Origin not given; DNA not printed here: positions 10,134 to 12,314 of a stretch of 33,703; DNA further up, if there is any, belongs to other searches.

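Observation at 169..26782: Fixed-length 20-nt motif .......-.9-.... ending 0-25 nt before nine start codons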

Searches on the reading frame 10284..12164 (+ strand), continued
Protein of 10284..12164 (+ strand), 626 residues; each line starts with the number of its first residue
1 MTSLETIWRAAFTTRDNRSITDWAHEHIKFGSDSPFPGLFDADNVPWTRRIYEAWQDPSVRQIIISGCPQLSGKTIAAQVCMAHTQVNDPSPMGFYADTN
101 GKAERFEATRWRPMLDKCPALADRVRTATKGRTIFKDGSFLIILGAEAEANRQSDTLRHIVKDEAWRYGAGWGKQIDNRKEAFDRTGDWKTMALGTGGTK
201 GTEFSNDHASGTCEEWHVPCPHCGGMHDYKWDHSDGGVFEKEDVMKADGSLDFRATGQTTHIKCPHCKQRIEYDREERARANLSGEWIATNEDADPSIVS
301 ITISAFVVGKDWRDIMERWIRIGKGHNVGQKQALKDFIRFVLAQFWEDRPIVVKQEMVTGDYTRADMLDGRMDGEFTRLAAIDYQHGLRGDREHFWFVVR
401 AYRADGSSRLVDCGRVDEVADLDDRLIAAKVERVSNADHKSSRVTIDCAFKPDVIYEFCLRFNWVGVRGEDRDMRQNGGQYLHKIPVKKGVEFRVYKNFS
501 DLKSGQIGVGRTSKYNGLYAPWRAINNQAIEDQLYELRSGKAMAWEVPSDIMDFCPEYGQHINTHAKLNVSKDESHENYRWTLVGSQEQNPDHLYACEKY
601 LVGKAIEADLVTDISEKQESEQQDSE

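Call 30: list_cluster_members(proteins=[P0002, P0003, P0011, P0021])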
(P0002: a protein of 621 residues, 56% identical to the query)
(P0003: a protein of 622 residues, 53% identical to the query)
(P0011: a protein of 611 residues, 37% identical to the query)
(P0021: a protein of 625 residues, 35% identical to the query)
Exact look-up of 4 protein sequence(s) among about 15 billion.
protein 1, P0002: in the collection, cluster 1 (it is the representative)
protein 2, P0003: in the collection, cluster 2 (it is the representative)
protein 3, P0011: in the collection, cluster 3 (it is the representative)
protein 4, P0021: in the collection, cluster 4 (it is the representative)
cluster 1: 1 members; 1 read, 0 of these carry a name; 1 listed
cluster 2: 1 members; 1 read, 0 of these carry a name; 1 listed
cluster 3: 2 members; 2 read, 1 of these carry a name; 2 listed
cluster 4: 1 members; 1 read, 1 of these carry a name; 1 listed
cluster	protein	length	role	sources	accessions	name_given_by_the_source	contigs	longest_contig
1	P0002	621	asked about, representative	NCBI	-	-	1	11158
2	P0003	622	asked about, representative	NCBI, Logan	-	-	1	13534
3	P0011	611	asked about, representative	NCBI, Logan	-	-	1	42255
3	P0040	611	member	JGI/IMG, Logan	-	hypothetical protein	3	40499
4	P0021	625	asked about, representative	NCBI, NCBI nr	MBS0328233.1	MAG: phage terminase large subunit family protein [Proteobacteria bacterium] | phage terminase large subunit family protein [Pseudomonadota bacterium]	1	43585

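Call 35: find_encoding_contigs(protein=P0002, flank=10000, max_places=2)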
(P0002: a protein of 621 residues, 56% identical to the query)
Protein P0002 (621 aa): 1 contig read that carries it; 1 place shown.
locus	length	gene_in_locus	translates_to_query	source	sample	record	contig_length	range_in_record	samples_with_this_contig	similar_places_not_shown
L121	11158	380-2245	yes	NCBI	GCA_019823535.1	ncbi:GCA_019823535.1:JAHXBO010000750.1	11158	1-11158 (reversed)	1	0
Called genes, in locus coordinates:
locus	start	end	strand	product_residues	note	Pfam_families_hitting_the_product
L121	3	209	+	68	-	?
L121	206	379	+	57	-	-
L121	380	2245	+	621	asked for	PF05876:GpA_ATPase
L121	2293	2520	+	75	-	-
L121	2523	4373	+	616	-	PF05136:Phage_portal_2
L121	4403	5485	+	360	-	-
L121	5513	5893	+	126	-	-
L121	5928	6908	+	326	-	-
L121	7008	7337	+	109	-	-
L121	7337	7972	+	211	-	-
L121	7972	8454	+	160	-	-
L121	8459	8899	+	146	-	-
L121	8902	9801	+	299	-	-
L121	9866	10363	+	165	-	-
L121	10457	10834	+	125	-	-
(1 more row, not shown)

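Call 36: find_encoding_contigs(protein=P0003, flank=10000, max_places=2)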
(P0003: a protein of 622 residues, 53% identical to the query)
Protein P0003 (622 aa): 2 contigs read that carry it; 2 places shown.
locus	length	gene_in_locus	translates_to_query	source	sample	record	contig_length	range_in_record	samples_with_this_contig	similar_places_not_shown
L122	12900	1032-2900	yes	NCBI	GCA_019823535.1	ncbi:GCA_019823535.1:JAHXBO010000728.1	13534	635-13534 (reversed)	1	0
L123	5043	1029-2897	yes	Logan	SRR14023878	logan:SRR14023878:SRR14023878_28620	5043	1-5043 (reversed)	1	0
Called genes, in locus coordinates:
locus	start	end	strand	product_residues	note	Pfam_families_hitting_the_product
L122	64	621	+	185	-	PF00356:LacI (weak)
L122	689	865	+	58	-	-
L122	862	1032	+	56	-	-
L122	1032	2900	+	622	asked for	PF05876:GpA_ATPase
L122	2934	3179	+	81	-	-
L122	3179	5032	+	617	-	PF05136:Phage_portal_2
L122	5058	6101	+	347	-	-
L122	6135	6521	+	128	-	-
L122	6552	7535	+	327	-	-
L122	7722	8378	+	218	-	PF01068:DNA_ligase_A_M (weak), PF14743:DNA_ligase_OB_2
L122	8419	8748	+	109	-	-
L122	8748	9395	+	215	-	-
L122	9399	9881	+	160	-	-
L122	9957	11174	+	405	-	-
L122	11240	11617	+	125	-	-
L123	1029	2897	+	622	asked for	PF05876:GpA_ATPase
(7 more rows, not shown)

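Call 37: find_encoding_contigs(protein=P0004, flank=10000, max_places=2)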
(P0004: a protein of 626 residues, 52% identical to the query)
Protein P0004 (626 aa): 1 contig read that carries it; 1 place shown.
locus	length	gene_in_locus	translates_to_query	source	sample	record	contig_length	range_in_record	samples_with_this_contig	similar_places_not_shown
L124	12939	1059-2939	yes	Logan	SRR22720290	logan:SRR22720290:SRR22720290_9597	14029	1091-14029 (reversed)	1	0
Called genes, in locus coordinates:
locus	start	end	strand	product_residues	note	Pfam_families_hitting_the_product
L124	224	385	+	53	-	-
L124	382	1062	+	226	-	-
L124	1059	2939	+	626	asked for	PF05876:GpA_ATPase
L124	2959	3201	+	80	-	-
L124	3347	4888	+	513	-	PF05136:Phage_portal_2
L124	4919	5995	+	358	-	-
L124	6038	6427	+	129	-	-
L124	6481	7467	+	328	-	-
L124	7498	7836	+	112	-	-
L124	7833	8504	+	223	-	-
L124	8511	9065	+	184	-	-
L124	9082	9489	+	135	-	-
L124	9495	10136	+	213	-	-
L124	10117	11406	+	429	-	-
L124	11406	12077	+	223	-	-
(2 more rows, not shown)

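Call 38: find_encoding_contigs(protein=P0005, flank=10000, max_places=2)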
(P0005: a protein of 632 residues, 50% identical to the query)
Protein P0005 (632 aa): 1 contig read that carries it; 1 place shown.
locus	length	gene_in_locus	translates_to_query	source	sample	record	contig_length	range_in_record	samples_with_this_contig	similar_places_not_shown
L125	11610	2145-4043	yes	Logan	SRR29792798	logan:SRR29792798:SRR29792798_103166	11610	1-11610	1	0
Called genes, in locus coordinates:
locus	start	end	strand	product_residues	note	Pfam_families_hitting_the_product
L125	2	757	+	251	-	?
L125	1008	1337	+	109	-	-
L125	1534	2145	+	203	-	-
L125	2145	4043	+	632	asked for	PF05876:GpA_ATPase, PF20454:GpA_nuclease (weak)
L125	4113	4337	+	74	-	-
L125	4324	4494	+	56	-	-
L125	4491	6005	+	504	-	PF05136:Phage_portal_2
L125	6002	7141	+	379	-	-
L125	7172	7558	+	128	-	-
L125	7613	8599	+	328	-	-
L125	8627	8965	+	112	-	-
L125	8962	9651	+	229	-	-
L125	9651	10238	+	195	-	-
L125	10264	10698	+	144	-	-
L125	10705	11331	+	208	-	-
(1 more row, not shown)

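Call 80: search_dna_similar(query=window:10284-12164:+, collection=phages, mode=protein, max_rows=15)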
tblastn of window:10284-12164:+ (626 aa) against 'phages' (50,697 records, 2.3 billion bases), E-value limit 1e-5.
Records with a match: 234; places in all: 234; records where one place covers at least 80% of the query: 5.
Best place of each record, by identity: <60% 234.
By first word of the organism name: Flavobacterium 78; Vibrio 35; Bacteriophage 21; Ralstonia 12; Rhodobacter 11; Faecalibacterium 10; Wolbachia 10; Fusobacterium 4; Pseudomonas 3; Acidithiobacillus 3; and 33 more.
By host as written in the record: Flavobacterium columnare 62; - 33; Ralstonia solanacearum 12; Rhodobacter capsulatus YW1 11; Faecalibacterium prausnitzii 8; Vibrio parahaemolyticus 6; Vibrio lentus 5; Helicobacter bizzozeronii 4; and 69 more.
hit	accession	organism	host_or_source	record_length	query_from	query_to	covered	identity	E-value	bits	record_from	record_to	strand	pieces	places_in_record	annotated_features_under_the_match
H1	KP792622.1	Verrucomicrobia phage P8625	Puniceicoccales sp. IMCC8625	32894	74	599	84%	25.2%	6e-30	132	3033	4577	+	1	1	hypothetical protein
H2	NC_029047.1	Verrucomicrobia phage P8625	Puniceicoccales sp. IMCC8625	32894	74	599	84%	25.2%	6e-30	132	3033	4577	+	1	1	terminase large subunit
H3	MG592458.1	Vibrio phage 1.083.O._10N.286.52.B9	Shewanella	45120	2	612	98%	20.2%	9e-8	62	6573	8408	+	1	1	terminase large subunit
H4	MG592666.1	Vibrio phage 2.096.O._10N.286.48.B5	Shewanella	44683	3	612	97%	20.1%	3e-7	60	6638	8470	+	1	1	terminase large subunit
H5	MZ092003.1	Paenibacillus phage Pd_22F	Paenibacillus dendritiformis PB22F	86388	10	469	73%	24.1%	8e-19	97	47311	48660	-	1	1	terminase large subunit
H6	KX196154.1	Shewanella phage SFCi1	Shewanella fidelis 3313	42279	37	489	72%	24.1%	1e-8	64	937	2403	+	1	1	putative large terminase subunit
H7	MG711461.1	Faecalibacterium phage FP_Lagaffe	Faecalibacterium prausnitzii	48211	12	449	70%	24.6%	4e-15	86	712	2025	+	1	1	terminase large subunit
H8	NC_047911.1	Faecalibacterium phage FP_Lagaffe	Faecalibacterium prausnitzii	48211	12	449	70%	24.6%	4e-15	86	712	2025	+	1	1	terminase large subunit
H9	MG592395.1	Vibrio phage 1.009.O._10N.261.51.C9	Vibrio lentus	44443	3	493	78%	21.9%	2e-10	71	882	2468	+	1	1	terminase large subunit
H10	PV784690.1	Aeromonaas phage AeroV_348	Aeromonas veronii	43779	21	475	73%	23.5%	9e-13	78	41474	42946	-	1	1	terminase large subunit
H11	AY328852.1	Vibrio phage VP16T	-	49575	15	493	77%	22.0%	2e-9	67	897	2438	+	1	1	orf3T: putative large terminase subunit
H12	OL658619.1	Oceanospirillum phage vB_OsaM_PD0307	Oceanospirillum sanctuarii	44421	11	475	74%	22.6%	4e-9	66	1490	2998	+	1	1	terminase DNA packaging protein A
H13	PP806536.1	Pseudoalteromonas phage vB_Psp_PY6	Pseudoalteromonas sp. YM19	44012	31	546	82%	20.3%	2e-6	57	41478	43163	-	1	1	terminase large subunit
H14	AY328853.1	Vibrio phage VP16C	-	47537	3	493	78%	21.1%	9e-9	65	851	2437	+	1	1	orf3C: putative large terminase subunit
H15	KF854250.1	Vibrio phage VP_EVC_2013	Vibrio parahaemolyticus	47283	3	493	78%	21.1%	1e-8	65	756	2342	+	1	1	record has no annotation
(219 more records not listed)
